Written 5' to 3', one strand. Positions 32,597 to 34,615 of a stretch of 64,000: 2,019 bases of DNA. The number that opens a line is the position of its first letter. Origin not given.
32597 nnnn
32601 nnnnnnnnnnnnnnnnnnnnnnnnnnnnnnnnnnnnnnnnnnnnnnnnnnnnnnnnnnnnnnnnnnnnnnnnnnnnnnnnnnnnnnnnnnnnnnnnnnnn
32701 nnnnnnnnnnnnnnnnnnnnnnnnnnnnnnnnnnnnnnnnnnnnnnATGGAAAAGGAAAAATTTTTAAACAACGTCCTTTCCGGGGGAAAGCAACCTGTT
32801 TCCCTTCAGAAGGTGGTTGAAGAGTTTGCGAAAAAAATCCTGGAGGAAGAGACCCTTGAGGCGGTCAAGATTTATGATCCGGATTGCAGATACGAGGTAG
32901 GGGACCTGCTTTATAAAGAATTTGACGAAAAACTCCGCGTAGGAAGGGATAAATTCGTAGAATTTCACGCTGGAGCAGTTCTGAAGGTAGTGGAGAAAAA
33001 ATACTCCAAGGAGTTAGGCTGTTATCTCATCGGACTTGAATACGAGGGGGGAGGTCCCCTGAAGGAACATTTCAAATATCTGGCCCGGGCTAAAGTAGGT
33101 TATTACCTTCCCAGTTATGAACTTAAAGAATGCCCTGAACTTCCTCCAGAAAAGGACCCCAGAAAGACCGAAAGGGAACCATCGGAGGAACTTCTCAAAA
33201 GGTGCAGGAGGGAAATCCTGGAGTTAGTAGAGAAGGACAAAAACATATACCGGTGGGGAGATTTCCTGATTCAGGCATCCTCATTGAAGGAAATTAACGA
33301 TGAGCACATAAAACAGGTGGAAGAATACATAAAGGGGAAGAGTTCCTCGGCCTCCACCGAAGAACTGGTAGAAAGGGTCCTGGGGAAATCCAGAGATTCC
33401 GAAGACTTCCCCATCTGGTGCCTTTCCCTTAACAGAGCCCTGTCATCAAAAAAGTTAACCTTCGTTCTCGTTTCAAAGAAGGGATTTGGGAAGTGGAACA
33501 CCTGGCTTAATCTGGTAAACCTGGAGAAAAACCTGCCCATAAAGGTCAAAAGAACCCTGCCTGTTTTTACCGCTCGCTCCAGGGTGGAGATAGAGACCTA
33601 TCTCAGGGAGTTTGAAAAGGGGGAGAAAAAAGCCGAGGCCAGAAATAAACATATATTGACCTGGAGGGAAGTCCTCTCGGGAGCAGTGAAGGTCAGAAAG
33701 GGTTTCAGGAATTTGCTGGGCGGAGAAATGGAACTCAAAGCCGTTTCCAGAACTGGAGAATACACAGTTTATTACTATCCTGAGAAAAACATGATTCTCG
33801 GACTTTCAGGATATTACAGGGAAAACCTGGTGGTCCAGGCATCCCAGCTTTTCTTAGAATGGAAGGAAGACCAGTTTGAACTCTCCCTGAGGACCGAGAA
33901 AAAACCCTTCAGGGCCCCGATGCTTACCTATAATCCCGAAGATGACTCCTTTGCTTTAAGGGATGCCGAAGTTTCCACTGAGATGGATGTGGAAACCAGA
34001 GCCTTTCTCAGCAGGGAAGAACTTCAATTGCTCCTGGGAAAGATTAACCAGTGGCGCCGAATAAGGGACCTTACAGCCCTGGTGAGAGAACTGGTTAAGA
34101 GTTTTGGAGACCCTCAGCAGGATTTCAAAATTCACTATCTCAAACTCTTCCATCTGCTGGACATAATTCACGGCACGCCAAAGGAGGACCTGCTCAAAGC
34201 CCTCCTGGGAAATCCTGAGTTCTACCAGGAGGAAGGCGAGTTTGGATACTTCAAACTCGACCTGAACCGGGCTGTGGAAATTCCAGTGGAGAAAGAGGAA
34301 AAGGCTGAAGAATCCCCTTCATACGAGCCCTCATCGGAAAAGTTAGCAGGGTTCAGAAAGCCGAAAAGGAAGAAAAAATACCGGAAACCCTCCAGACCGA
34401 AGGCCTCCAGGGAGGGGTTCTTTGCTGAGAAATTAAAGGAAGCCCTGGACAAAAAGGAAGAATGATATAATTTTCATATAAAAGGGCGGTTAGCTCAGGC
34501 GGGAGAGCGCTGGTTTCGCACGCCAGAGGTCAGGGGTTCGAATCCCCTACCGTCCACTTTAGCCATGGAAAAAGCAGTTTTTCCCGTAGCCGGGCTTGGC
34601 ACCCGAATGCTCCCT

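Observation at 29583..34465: Translationally coupled operon: unknown P-loop/Rossmann protein, carbamate kinase, ornithine carbamoyltransferase, unknown 572-aa basic-tailed protein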

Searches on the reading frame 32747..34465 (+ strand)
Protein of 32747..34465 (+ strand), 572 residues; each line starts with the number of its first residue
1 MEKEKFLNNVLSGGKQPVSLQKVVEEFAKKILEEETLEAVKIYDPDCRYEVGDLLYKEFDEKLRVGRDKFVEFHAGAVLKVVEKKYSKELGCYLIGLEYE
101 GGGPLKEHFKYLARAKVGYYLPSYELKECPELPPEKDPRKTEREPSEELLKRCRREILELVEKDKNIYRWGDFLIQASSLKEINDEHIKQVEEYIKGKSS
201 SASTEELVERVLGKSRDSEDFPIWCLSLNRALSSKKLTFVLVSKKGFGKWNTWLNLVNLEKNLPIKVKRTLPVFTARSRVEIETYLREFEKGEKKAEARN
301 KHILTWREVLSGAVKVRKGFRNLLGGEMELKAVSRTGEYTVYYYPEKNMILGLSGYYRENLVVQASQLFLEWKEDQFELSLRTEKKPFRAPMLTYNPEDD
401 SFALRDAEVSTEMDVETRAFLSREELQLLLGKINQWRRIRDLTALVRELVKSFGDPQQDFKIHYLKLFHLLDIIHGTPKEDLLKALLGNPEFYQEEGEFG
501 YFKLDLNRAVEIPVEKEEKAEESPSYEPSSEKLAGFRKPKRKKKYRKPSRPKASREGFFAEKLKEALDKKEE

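Call 3: search_protein_families(library=pfam, proteins=[window:32747-34465:+], max_evalue=0.1)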
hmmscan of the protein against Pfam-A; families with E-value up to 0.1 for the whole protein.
window:32747-34465:+ (572 aa): 0 families

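Call 4: search_protein_families(library=ncbifam, proteins=[window:32747-34465:+], max_evalue=0.1)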
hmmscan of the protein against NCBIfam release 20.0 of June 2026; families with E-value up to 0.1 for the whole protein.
window:32747-34465:+ (572 aa): 0 families

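Call 7: search_solved_structures(query=window:32747-34465:+, max_evalue=10)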
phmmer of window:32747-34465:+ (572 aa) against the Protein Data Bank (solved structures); distinct sequences matched with E-value up to 10: 1.
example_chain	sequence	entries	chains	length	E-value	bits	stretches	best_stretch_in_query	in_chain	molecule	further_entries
6w3g_A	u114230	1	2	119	0.97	11.2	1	13-58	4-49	Rd1NTF2_04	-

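Call 10: find_homologous_proteins(query=window:32747-34465:+)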
Query window:32747-34465:+ (572 aa): 27 proteins with E <= 0.001 among 8000 candidates.
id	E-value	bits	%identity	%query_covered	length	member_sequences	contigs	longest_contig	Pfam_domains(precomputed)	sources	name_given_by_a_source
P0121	0.0e+0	1266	100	100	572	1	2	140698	-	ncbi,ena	-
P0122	0.0e+0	1135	88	100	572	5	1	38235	-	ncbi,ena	-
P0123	0.0e+0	1019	78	100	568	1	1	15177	-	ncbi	-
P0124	3.6e-289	978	74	100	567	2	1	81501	-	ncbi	-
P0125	3.9e-285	965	74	100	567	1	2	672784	-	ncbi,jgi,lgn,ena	-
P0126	1.8e-278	943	73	100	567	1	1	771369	-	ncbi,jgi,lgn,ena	-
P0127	2.3e-233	794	63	100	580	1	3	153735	-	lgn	-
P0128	3.3e-233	794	62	100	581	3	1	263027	-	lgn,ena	-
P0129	5.0e-215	733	57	100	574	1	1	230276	-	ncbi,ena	-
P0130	4.4e-178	612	57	83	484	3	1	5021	-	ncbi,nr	ncbi:MAG: hypothetical protein J7L62_03990, partial [Candidatus Aminicenantes bacterium]|nr:hypothet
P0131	2.0e-160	553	48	97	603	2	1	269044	-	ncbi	-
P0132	6.5e-159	548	46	99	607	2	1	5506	-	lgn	-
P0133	1.5e-67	247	33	85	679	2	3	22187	-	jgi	jgi:hypothetical protein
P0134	5.7e-66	241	33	87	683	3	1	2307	-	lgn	-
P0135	3.9e-65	239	32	98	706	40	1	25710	-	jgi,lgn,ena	-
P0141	1.1e-60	224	32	87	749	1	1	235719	-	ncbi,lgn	-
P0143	1.3e-59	221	30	92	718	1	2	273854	-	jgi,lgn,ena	-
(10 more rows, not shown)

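Call 30: find_encoding_contigs(protein=P0121, flank=3000, max_places=3)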
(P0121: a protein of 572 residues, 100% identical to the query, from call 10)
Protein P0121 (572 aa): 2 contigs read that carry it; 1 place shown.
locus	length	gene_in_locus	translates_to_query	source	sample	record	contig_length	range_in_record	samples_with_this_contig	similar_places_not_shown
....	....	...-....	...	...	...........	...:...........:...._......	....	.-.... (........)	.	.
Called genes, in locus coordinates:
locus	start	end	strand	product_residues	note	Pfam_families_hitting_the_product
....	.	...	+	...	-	?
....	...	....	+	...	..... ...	-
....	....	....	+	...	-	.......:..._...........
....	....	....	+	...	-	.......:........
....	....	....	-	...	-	?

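Call 31: find_encoding_contigs(protein=P0141, flank=8000, max_places=3)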
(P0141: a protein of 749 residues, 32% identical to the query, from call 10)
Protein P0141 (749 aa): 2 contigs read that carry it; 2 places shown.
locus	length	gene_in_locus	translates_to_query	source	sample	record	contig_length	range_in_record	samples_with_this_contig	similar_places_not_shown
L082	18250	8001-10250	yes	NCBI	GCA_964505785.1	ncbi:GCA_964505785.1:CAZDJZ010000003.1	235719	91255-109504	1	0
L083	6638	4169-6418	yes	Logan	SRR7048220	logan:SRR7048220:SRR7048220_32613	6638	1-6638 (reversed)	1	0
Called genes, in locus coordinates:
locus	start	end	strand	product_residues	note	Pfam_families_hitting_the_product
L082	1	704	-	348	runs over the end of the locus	PF01409:tRNA-synt_2d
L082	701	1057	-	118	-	PF00453:Ribosomal_L20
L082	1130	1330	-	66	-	PF01632:Ribosomal_L35p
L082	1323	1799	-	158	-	PF05198:IF3_N, PF00707:IF3_C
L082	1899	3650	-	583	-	PF07973:tRNA_SAD, PF00587:tRNA-synt_2b, PF03129:HGTP_anticodon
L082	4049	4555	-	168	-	PF00149:Metallophos (weak), PF12850:Metallophos_2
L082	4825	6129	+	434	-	-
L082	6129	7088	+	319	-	PF00696:AA_kinase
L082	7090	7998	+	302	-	PF02729:OTCace_N, PF00185:OTCace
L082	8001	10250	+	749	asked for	-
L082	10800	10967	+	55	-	-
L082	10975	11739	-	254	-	PF09106:WHD_2nd_SelB (faint), PF09107:WHD_3rd_SelB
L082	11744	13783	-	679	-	PF08206:OB_RNB, PF17876:CSD2, PF00773:RNB, PF00575:S1 (weak)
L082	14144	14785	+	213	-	-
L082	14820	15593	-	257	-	PF03309:Pan_kinase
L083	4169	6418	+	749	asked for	-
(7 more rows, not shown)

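Call 32: find_encoding_contigs(protein=P0143, flank=8000, max_places=3)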
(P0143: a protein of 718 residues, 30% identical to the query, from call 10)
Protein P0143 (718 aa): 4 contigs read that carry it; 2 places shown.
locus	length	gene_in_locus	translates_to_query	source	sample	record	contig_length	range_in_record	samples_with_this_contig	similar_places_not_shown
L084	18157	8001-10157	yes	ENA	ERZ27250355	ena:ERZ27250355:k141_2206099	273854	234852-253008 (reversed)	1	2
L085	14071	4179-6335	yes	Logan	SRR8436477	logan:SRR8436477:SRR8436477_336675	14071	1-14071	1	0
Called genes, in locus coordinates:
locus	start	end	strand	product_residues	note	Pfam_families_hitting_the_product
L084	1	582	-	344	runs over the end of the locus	PF02912:Phe_tRNA-synt_N, PF01409:tRNA-synt_2d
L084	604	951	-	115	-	PF00453:Ribosomal_L20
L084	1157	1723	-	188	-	PF05198:IF3_N, PF00707:IF3_C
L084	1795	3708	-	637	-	PF07973:tRNA_SAD, PF00587:tRNA-synt_2b, PF03129:HGTP_anticodon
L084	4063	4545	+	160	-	PF00149:Metallophos, PF12850:Metallophos_2, PF14582:Metallophos_3 (faint)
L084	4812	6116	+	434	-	-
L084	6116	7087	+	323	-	PF00696:AA_kinase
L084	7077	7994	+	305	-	PF02729:OTCace_N, PF00185:OTCace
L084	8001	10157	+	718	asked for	-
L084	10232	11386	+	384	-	PF00890:FAD_binding_2, PF01266:DAO, PF01946:Thi4 (faint), PF13450:NAD_binding_8 (weak)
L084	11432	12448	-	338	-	PF05544:Pro_racemase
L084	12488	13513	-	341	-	PF09106:WHD_2nd_SelB (weak), PF09107:WHD_3rd_SelB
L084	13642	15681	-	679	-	PF08206:OB_RNB, PF17876:CSD2 (weak), PF00773:RNB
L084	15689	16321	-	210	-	-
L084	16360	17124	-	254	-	PF03309:Pan_kinase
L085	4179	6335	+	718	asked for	-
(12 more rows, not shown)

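Call 33: predict_structure(alignment_id=A1)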
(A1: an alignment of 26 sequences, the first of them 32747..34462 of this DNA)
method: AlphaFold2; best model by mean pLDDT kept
length: 572 residues; sequences in the alignment: 26
mean_pLDDT: 85.2   pTM: 0.68
mean pLDDT of the five models: 85.2, 84.8, 84.5, 84.3, 83.8
residues with pLDDT >= 90: 329; 70-90: 177; 50-70: 20; < 50: 46
segments of 3 or more residues with pLDDT < 50: 514-557
pLDDT, mean of each block of 10 residues (from residue 1): 82 84 88 79 91 90 88 89 91 90 85 88 90 81 74 90 89 90 95 94 96 92 95 94 92 92 76 91 92 84 94 88 88 93 91 94 95 91 91 91 92 93 96 93 95 94 96 91 94 90 88 45 32 34 38 51 69 47
secondary structure, 60 per line:
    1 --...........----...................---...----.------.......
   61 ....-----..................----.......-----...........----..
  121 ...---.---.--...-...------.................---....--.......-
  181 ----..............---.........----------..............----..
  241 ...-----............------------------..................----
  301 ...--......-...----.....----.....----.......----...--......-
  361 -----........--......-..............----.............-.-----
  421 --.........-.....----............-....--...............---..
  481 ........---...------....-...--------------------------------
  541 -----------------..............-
elements in order: H3-13 H20-36 E40-42 E54-64 E70-87 E92-98 H104-114 E119-123 H147-163 E167-170 E173-176 H185-198 H204-210 H221-234 E239-243 E249-252 H253-260 H279-296 E301-303 H306-311 E313-315 H320-324 E329-333 E338-344 E349-351 H354-359 E366-373 E376-381 E383-396 E401-413 H423-431 H433-437 H442-453 E461-463 H464-475 H479-488 E492-494 E501-504 H558-571

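Call 44: search_protein_representatives(alignment_id=A1)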
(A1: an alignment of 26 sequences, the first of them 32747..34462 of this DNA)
Query: 26 sequences, 671 profile positions. Proteins with E-value up to 0.001 (for the whole library): 164; up to 1e-10: 112; up to 1e-30: 68. The best 150 are listed.
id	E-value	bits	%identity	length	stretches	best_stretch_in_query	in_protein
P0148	1.2e-238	810.3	-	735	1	1-668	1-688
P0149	2.9e-233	792.5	-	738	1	1-669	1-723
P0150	7.0e-230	781.3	-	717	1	1-670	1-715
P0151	3.4e-220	749.3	-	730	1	1-670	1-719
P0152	4.4e-214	729.1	-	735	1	1-667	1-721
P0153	3.1e-205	699.9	-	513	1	1-514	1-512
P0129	3.5e-205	699.7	-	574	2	16-584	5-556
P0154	1.2e-194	664.9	-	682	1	4-670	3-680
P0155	5.0e-166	570.3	-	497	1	192-670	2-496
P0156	2.0e-159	548.5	-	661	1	5-666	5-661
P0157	1.1e-152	526.2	-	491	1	212-668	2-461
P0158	2.3e-150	518.6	-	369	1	1-368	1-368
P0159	1.1e-149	516.4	-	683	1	5-669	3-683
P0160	7.4e-147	507.0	-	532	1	217-669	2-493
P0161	7.1e-135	467.4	-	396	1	278-669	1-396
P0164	2.6e-115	402.8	-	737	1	1-670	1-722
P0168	8.9e-113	394.4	-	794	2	1-642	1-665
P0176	1.9e-86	307.4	-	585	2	9-506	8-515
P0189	3.7e-55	204.0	-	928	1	8-280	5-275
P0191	9.0e-50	186.2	-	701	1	10-506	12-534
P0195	1.9e-44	168.5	-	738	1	8-526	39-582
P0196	9.0e-43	163.0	-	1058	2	167-531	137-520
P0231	2.5e-19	85.6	-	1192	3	169-599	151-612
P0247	5.5e-14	67.9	-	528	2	175-504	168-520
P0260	2.3e-10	55.9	-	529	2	165-502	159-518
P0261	6.4e-10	54.5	-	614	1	165-413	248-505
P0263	1.7e-09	53.0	-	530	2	176-511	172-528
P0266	3.6e-09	52.0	-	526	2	171-501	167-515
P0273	1.5e-07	46.6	-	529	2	169-502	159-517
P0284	3.6e-06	42.1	-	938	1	297-533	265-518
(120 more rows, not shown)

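Call 45: search_protein_families(library=pfam, proteins=[P0260, P0263, P0266, P0273, P0196, P0231, P0189, P0284, P0247, P0261], max_evalue=0.01)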
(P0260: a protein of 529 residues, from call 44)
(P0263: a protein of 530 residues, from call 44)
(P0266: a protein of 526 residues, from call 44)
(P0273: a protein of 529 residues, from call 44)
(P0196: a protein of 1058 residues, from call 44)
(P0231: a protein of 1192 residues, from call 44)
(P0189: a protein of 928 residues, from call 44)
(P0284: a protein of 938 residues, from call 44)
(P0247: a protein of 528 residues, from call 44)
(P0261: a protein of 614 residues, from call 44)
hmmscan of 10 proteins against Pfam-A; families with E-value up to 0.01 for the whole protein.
P0260 (529 aa): 0 families

P0263 (530 aa): 0 families

P0266 (526 aa): 0 families

P0273 (529 aa): 0 families

P0196 (1058 aa): 0 families

P0231 (1192 aa): 0 families

P0189 (928 aa): 3 families
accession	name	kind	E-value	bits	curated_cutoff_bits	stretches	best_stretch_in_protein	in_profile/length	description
PF13809.12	Tubulin_2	-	2.9e-12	47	27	1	295-385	1-96/356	Tubulin like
PF00012.26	HSP70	-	4.9e-06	25.5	20.6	1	516-587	149-220/599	Hsp70 protein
PF12833.13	HTH_18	-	0.0087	16.8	33.6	0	719-794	5-79/80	Helix-turn-helix domain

P0284 (938 aa): 5 families
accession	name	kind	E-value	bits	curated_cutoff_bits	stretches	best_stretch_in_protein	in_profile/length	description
PF02384.22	N6_Mtase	-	2.5e-21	76.7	20.4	1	709-885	25-217/311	N-6 DNA Methylase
PF13847.12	Methyltransf_31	-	1.8e-05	24.9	27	1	731-853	4-112/145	Methyltransferase domain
PF01170.24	UPF0020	-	2.8e-05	24.4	22.3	1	722-827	20-132/197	RMKL-like, methyltransferase domain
PF07669.17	Eco57I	-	0.00048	20.7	25.3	0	812-826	70-84/171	Eco57I restriction-modification methylase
PF08242.18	Methyltransf_12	-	0.007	17.5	30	0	736-848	2-98/98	Methyltransferase domain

P0247 (528 aa): 0 families

P0261 (614 aa): 0 families

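Call 56: find_encoding_contigs(protein=P0260, flank=6000, max_places=3)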
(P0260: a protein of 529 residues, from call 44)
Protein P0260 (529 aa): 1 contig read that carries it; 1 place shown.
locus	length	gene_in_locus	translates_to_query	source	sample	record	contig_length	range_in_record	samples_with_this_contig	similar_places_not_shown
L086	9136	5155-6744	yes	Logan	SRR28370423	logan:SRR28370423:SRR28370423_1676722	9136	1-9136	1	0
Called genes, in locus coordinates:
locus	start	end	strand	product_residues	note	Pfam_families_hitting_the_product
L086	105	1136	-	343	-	-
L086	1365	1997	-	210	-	-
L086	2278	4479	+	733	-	PF23139:OB_YrrC, PF14520:HHH_5, PF14490:HHH_RecD2, PF13086:AAA_11, PF13245:AAA_19, PF13604:AAA_30, PF18335:SH3_13, PF13538:UvrD_C_2, +2 more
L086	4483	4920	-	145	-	-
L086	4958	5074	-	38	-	-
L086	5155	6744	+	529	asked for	-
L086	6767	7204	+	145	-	-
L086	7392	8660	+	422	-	PF09861:Lar_N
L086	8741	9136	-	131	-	?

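Call 57: find_encoding_contigs(protein=P0263, flank=7000, max_places=3)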
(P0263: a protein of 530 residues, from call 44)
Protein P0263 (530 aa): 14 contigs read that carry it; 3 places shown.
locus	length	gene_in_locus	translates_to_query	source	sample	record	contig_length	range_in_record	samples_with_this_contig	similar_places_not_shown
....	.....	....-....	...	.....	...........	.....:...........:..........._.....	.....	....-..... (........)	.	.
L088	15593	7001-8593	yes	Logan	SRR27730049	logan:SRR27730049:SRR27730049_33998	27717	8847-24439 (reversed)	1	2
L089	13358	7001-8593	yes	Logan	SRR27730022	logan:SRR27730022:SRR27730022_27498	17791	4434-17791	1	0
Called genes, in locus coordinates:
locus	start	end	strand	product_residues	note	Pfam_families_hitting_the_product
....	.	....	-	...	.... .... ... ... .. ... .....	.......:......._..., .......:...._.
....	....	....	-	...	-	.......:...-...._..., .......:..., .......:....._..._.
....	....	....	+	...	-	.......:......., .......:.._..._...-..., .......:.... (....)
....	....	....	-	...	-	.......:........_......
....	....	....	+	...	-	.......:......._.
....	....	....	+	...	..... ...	-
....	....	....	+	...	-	-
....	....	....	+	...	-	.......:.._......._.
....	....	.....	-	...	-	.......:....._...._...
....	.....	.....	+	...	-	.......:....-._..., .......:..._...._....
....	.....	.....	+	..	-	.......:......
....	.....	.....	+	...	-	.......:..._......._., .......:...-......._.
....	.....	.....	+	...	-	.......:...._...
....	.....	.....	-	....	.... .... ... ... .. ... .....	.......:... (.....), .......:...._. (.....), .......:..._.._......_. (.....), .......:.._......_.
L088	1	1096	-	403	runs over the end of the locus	PF04055:Radical_SAM, PF06969:HemN_C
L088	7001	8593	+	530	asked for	-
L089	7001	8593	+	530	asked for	-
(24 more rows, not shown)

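Call 58: find_encoding_contigs(protein=P0196, flank=7000, max_places=2)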
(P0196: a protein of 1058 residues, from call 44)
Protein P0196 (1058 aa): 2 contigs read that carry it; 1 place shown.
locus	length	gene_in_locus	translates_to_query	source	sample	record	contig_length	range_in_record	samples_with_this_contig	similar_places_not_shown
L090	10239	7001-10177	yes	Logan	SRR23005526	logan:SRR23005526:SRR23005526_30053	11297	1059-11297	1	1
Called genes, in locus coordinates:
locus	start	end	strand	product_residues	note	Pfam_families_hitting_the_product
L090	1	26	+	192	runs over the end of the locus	-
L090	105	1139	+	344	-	PF01555:N6_N4_Mtase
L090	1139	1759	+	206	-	-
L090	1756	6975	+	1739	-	PF00929:RNase_T, PF00270:DEAD (weak), PF04851:ResIII (faint), PF13307:Helicase_C_2, PF00270:DEAD, PF00271:Helicase_C, PF16124:RecQ_Zn_bind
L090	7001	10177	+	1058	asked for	-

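Call 61: find_encoding_contigs(protein=P0164, flank=6000, max_places=2)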
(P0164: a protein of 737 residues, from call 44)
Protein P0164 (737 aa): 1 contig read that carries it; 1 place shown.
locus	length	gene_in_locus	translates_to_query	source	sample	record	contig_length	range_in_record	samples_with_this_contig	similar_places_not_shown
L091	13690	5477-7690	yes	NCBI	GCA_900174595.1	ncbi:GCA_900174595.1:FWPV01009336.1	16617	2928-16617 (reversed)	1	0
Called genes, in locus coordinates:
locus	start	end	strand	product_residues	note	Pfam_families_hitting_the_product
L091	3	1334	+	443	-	?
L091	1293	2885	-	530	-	PF03600:CitMHS, PF16980:CitMHS_2 (weak), PF02080:TrkA_C, PF00939:Na_sulph_symp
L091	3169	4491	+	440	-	-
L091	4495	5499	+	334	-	PF00696:AA_kinase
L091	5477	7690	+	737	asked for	-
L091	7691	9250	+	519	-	PF03853:YjeF_N, PF01256:Carb_kinase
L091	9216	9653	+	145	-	PF02367:TsaE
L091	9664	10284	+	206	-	PF00300:His_Phos_1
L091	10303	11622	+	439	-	PF00675:Peptidase_M16, PF05193:Peptidase_M16_C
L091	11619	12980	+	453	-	PF00675:Peptidase_M16, PF05193:Peptidase_M16_C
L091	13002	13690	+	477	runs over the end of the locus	PF04389:Peptidase_M28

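Call 62: find_encoding_contigs(protein=P0168, flank=6000, max_places=2)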
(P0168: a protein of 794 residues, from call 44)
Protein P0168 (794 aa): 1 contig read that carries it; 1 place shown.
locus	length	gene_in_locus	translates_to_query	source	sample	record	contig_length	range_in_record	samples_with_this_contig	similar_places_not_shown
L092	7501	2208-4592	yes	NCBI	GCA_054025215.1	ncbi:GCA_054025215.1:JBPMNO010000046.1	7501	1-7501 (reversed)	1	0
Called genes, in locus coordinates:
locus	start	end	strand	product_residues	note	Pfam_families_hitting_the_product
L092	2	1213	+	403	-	?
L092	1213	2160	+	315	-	PF00696:AA_kinase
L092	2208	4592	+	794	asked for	-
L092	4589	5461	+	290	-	PF01636:APH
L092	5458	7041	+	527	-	PF00293:NUDIX, PF14815:NUDIX_4, PF00202:Aminotran_3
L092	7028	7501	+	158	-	?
